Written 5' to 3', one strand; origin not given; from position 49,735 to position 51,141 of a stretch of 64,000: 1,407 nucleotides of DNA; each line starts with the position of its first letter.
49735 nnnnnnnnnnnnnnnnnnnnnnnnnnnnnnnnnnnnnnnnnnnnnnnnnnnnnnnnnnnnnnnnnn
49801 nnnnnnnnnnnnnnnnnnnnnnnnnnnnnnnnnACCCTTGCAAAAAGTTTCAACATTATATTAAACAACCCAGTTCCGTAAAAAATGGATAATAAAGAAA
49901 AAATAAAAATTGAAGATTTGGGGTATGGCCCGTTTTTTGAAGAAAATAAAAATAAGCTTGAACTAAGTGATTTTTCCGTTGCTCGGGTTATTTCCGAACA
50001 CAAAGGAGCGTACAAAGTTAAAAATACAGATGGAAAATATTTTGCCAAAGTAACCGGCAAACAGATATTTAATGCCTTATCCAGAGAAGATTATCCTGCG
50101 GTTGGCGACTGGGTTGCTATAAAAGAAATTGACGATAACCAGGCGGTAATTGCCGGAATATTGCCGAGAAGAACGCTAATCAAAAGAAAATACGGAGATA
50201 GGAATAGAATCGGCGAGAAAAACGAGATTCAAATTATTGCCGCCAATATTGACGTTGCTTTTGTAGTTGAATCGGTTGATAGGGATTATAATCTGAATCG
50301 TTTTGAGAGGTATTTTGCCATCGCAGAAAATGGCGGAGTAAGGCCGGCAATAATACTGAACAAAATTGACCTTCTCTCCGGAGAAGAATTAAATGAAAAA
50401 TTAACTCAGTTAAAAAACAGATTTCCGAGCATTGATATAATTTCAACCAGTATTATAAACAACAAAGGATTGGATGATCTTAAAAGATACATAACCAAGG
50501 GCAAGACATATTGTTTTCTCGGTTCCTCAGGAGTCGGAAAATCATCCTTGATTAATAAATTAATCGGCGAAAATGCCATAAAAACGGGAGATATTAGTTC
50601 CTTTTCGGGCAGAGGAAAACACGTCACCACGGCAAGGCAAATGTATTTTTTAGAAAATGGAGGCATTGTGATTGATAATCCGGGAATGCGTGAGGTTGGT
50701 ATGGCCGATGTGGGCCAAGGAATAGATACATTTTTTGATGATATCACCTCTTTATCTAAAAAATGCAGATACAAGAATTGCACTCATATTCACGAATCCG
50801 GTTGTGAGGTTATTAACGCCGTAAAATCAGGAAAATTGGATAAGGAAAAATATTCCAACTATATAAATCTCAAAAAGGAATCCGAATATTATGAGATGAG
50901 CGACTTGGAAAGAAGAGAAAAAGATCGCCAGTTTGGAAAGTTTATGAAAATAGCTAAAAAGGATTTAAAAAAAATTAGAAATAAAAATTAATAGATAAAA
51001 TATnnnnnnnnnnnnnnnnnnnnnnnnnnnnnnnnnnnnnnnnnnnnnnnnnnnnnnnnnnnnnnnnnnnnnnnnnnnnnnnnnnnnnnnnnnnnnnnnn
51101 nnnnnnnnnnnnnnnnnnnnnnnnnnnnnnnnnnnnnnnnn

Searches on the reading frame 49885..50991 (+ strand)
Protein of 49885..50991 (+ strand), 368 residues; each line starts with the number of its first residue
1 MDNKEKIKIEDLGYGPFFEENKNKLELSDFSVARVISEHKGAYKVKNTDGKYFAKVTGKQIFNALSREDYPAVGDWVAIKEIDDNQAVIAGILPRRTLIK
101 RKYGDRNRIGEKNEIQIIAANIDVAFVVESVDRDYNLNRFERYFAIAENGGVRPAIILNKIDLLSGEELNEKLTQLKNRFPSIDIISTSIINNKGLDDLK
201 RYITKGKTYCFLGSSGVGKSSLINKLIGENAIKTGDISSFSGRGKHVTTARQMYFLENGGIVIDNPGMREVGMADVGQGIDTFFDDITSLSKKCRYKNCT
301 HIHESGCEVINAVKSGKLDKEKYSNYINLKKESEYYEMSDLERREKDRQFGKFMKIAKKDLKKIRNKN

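Call 17: find_encoding_contigs(protein=window:49885-50991:+, flank=10000, max_places=1)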
Protein window:49885-50991:+ (368 aa): 13 contigs read that carry it; 1 place shown.
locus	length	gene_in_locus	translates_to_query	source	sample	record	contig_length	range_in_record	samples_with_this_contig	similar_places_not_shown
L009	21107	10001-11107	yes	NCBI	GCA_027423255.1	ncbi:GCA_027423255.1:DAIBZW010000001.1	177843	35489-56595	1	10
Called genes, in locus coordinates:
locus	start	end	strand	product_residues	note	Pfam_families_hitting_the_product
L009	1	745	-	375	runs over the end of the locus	PF16655:PhoD_N (faint)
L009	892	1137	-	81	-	-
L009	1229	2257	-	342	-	PF00291:PALP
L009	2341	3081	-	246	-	PF01996:F420_ligase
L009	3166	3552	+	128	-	PF02261:Asp_decarbox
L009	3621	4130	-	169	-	-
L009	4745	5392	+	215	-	PF00717:Peptidase_S24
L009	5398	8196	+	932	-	PF07693:KAP_NTPase, PF13401:AAA_22 (faint), PF24883:NPHP3_N (faint)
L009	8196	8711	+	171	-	-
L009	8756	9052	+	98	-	-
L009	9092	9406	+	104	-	-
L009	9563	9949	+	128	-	-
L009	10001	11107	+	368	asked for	PF03193:RsgA_GTPase, PF00005:ABC_tran (faint), PF01926:MMR_HSR1 (weak)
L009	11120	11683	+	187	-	PF14066:DUF4256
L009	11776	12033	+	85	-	PF01541:GIY-YIG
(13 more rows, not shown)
